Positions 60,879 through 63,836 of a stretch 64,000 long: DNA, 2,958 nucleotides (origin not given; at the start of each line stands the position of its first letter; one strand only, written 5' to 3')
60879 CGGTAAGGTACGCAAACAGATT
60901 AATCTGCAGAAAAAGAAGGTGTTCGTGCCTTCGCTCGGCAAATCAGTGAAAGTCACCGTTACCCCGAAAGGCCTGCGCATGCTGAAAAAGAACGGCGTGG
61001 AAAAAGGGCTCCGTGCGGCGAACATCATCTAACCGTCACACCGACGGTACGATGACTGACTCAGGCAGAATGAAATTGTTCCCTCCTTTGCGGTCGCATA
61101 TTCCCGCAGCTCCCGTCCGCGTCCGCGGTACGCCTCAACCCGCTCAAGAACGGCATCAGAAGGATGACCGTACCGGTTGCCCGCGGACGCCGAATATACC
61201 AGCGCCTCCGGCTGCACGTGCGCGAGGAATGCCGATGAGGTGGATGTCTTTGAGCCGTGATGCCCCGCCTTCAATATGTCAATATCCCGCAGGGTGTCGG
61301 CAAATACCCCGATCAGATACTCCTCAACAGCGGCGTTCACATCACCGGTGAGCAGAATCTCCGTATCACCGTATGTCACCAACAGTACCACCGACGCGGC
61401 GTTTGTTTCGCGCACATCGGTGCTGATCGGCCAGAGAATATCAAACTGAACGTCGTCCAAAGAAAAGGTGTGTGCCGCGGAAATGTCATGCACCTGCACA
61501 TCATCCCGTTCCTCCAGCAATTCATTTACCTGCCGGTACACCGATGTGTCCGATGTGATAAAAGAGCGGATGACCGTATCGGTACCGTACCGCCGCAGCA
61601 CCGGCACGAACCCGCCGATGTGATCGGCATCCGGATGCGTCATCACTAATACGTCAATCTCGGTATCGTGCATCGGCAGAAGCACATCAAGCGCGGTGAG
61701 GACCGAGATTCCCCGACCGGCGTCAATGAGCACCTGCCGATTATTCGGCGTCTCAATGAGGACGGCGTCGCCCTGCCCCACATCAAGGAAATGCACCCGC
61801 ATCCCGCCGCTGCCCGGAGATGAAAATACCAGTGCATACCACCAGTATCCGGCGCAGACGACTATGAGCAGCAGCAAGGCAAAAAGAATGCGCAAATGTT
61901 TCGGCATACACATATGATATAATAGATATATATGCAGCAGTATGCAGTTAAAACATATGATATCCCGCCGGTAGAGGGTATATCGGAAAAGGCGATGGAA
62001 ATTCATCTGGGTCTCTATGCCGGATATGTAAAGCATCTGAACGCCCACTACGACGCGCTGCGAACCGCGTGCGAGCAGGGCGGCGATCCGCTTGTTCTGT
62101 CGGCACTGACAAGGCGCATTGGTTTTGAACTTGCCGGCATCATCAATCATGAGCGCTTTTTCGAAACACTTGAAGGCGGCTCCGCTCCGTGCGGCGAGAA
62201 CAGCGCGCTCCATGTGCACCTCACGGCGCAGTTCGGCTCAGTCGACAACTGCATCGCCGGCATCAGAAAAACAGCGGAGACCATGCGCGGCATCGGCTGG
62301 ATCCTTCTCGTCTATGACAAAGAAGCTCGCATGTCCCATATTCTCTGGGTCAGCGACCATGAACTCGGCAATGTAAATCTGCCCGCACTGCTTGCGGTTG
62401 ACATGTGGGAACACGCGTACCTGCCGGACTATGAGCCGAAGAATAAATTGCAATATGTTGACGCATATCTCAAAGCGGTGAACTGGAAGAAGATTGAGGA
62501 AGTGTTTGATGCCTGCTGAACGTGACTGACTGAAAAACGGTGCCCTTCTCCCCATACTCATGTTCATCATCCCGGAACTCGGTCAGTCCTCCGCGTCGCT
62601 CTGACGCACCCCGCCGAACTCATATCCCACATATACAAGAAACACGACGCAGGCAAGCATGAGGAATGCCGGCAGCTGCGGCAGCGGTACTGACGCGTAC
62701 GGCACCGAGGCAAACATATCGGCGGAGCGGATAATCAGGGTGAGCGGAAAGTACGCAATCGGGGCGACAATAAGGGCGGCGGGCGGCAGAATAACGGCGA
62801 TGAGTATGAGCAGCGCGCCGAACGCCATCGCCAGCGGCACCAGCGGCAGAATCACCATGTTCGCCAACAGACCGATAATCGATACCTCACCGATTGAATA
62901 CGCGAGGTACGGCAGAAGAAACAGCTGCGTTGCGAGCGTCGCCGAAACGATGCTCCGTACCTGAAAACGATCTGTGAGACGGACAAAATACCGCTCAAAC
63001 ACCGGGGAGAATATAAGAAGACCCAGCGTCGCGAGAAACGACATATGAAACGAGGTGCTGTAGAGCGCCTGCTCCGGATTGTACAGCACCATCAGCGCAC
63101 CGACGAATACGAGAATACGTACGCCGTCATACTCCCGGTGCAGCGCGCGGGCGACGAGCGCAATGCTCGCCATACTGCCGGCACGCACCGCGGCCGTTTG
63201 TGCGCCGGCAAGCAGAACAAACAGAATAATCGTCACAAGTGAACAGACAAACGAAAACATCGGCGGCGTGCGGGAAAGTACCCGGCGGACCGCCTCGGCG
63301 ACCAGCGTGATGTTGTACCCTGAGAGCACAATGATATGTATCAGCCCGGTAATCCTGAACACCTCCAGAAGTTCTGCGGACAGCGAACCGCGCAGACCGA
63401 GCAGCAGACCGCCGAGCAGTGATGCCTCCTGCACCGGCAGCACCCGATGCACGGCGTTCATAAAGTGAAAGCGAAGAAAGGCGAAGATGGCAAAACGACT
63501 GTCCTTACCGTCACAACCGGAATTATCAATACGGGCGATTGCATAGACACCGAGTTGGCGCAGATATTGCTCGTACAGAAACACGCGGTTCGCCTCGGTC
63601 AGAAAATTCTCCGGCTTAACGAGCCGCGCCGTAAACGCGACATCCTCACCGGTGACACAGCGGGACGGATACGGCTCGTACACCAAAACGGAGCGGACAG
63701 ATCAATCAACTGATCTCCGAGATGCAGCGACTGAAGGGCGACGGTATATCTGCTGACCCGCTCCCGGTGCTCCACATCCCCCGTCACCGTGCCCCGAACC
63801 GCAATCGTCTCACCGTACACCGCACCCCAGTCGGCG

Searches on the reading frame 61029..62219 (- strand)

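Call 59: search_protein_families(library=pfam, proteins=[window:61029-62219:-], max_evalue=0.0001)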
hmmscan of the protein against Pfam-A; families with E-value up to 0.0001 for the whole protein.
window:61029-62219:- (396 aa): 2 families
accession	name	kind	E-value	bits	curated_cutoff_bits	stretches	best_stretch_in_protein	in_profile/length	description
PF00753.33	Lactamase_B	-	1.2e-12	48.7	22.7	1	146-343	2-193/196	Metallo-beta-lactamase superfamily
PF12706.13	Lactamase_B_2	-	1.4e-07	31.8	27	1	161-299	1-148/200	Beta-lactamase superfamily domain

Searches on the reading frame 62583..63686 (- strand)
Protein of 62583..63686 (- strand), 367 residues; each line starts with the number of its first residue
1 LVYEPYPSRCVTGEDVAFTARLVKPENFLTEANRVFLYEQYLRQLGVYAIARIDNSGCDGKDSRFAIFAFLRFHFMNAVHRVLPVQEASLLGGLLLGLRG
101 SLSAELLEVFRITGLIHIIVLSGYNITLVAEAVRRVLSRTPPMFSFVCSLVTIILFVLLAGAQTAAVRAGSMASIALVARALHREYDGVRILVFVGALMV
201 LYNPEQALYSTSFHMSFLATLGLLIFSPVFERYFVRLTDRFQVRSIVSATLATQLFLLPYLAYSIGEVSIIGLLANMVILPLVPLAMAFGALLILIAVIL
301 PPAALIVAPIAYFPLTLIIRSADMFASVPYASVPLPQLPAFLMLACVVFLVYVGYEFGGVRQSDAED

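Call 59: search_protein_families(library=pfam, proteins=[window:62583-63686:-], max_evalue=0.0001)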
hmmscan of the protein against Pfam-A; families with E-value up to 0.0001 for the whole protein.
window:62583-63686:- (367 aa): 1 family
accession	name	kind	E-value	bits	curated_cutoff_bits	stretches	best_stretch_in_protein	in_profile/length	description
PF03772.21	Competence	-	3.6e-49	168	23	1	94-354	1-264/270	Competence protein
